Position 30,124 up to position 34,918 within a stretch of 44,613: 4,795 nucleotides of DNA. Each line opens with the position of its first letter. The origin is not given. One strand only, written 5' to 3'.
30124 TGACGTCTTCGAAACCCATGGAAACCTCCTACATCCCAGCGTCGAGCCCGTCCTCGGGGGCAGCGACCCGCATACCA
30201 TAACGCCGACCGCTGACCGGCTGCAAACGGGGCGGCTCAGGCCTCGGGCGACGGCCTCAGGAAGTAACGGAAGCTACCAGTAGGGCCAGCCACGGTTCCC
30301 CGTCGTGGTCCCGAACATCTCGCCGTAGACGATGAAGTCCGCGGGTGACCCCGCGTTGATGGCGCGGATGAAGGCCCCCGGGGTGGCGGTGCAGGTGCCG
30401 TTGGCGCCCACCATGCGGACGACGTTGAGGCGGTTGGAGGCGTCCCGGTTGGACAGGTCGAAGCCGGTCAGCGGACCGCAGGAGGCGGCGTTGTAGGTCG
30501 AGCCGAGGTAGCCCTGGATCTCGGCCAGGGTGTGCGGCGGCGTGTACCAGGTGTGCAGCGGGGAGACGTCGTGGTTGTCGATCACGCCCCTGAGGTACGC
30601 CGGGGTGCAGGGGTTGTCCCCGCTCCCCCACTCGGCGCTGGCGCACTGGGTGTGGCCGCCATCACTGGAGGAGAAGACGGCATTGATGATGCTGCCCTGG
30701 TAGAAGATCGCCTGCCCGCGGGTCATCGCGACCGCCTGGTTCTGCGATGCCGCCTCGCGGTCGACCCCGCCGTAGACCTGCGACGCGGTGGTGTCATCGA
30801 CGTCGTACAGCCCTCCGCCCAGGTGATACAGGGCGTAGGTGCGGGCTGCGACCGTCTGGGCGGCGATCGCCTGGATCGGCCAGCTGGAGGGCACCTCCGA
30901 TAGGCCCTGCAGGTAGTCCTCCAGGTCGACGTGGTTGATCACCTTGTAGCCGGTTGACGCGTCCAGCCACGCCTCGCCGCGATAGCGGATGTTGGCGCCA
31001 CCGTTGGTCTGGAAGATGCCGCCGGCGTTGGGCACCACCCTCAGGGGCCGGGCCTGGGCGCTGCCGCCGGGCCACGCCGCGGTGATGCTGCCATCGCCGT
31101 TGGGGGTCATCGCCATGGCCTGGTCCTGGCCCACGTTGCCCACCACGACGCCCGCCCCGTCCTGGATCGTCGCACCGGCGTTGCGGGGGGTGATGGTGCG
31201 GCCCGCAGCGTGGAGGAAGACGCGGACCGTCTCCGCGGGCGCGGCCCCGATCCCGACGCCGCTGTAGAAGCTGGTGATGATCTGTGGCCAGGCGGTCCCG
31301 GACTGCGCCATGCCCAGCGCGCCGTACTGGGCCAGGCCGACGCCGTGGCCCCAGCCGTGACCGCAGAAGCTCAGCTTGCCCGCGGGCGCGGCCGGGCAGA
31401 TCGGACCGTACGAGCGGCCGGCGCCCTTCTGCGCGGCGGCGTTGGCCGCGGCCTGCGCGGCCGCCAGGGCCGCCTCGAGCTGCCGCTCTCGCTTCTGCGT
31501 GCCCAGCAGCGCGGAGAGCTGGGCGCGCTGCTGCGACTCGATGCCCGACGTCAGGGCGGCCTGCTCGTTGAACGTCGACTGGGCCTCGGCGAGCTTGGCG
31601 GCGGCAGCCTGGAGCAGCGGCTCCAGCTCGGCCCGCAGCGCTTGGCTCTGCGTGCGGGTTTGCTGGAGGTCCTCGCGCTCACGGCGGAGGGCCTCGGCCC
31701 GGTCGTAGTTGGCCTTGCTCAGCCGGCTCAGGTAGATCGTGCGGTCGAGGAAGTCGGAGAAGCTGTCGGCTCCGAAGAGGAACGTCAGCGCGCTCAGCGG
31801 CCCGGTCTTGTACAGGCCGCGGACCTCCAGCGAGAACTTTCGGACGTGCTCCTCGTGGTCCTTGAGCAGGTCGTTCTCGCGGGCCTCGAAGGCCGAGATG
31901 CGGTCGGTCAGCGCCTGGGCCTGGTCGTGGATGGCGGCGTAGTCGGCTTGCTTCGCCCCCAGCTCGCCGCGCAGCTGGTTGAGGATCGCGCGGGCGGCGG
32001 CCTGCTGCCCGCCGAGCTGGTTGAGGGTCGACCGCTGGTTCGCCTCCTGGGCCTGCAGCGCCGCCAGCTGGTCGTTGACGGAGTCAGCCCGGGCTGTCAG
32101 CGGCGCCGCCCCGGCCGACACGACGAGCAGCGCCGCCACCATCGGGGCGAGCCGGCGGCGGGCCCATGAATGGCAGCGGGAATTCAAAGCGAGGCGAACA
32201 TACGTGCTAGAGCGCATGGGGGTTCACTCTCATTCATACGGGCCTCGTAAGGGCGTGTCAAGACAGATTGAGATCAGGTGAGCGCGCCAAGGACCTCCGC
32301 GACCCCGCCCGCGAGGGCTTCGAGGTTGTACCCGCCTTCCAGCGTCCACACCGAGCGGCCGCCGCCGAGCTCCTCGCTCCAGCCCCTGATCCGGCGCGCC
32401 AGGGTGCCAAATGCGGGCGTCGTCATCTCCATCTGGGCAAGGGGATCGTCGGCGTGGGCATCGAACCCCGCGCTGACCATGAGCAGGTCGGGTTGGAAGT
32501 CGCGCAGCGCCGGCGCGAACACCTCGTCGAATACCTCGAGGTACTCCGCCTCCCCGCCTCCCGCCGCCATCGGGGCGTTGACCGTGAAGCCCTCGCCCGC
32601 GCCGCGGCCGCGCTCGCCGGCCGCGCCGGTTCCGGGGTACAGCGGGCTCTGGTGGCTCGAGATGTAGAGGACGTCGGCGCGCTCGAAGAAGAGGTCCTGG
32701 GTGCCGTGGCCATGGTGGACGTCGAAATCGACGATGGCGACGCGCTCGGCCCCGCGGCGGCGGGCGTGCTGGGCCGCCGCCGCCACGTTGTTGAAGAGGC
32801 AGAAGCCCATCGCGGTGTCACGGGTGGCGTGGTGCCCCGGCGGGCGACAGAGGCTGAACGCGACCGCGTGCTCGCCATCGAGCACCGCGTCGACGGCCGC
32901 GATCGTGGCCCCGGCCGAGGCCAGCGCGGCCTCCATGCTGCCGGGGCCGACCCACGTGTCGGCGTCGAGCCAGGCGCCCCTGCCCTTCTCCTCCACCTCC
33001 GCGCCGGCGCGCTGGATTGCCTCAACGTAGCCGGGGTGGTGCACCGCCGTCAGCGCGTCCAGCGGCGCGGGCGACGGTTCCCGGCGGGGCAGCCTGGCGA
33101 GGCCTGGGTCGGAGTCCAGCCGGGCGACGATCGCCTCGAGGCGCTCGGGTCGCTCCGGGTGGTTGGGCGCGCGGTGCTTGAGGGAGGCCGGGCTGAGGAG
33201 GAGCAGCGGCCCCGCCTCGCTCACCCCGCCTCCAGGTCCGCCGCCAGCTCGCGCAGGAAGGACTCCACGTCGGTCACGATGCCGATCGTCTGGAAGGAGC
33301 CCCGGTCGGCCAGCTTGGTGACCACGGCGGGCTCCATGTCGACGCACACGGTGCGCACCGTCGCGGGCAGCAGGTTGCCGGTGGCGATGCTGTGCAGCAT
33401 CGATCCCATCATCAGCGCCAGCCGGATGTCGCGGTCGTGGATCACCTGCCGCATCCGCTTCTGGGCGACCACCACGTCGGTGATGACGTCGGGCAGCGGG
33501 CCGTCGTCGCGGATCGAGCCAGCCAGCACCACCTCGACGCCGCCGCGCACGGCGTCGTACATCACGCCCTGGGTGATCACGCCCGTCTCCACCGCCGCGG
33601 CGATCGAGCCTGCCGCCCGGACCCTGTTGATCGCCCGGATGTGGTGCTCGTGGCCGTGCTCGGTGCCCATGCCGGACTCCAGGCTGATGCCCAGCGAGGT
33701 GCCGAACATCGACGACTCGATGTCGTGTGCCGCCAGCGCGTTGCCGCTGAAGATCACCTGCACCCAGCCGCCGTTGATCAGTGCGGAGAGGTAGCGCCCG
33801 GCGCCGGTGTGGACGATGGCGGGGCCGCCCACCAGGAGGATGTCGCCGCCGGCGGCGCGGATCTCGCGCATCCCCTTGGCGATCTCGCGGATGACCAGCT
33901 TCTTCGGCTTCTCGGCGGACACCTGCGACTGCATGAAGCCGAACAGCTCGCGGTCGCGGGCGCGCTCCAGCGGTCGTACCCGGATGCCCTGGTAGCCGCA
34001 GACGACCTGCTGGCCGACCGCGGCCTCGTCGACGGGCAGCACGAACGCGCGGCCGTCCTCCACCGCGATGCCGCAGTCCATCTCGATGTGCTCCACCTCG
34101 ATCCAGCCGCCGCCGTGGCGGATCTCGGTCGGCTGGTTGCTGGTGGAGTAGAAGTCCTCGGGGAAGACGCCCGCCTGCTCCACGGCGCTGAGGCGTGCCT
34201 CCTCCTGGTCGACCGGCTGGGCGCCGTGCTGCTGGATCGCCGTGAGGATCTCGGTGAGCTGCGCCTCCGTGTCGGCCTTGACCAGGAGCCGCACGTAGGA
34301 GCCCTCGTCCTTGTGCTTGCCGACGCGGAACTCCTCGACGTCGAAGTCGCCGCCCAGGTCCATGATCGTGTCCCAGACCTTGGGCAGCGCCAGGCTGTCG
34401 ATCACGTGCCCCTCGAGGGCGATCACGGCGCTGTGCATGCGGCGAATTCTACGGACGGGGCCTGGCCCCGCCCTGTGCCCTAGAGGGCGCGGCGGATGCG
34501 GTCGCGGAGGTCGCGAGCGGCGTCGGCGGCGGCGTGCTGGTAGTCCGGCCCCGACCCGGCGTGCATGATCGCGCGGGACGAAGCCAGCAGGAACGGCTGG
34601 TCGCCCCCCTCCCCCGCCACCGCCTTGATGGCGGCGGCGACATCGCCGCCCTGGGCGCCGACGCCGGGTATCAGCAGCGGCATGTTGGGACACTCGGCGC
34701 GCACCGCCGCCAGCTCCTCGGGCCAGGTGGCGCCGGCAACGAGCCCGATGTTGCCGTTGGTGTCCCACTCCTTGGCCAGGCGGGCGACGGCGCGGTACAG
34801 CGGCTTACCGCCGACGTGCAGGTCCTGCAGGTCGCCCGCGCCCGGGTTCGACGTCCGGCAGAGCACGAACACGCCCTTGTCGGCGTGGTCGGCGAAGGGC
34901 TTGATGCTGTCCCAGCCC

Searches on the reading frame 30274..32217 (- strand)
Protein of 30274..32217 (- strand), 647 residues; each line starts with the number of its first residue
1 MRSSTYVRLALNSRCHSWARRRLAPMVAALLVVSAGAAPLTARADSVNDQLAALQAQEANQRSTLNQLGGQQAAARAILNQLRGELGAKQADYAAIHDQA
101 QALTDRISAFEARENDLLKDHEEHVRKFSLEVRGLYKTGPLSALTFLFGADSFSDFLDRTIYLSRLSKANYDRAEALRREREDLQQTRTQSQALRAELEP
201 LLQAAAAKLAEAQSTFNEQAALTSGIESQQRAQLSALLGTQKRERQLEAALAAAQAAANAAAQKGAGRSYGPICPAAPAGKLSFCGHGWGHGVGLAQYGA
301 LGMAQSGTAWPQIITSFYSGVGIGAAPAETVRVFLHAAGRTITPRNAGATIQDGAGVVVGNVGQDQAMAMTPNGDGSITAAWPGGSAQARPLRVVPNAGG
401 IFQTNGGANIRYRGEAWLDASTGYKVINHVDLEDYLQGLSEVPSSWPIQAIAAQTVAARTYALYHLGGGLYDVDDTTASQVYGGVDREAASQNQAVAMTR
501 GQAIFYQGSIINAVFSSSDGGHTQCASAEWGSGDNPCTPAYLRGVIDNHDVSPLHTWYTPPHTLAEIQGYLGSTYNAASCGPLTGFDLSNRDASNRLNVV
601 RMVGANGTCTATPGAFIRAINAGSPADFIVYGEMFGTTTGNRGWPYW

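Call 47: search_protein_families(library=pfam, proteins=[window:30274-32217:-], max_evalue=0.00001)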
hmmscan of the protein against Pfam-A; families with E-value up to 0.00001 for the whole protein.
window:30274-32217:- (647 aa): 2 families
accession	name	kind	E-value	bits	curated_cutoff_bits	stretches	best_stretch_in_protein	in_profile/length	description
PF08486.15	SpoIID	-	3.7e-21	76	23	1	422-506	3-97/97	Stage II sporulation protein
PF24568.1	CC_PcsB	-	3.3e-06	27.3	27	0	135-186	22-74/75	Peptidoglycan hydrolase PcsB, coiled-coil domain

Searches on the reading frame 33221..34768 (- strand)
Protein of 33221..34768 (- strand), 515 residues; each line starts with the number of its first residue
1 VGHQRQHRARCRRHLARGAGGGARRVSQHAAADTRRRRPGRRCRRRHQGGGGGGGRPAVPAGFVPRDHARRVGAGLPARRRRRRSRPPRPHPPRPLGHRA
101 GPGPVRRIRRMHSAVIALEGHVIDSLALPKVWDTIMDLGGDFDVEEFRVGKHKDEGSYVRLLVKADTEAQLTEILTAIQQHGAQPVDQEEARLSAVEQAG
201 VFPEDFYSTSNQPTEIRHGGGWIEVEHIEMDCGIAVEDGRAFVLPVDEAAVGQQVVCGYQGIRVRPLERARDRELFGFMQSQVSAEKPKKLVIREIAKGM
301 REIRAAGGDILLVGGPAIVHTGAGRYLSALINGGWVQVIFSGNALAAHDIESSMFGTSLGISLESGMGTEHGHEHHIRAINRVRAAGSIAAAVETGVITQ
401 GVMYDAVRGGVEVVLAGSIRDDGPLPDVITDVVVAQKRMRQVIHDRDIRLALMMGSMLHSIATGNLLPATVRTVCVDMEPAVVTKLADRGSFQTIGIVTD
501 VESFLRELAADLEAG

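Call 47: search_protein_families(library=pfam, proteins=[window:33221-34768:-], max_evalue=0.00001)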
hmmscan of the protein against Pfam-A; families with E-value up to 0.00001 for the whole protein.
window:33221-34768:- (515 aa): 3 families
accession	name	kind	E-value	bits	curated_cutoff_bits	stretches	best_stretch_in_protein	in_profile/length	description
PF21570.3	ArgZ-like_C_2nd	-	8e-97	323.5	27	1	295-508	2-213/213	Arginine dihydrolase ArgZ-like, C-terminal, Rossmann fold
PF04455.17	Saccharop_dh_N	-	8.8e-34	116.4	23.5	1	115-211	3-99/100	LOR/SDH bifunctional enzyme conserved region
PF21571.2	ArgZ-like_C_1st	-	3.7e-26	91.3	27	1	213-293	1-84/84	Arginine dihydrolase ArgZ-like, C-terminal, first region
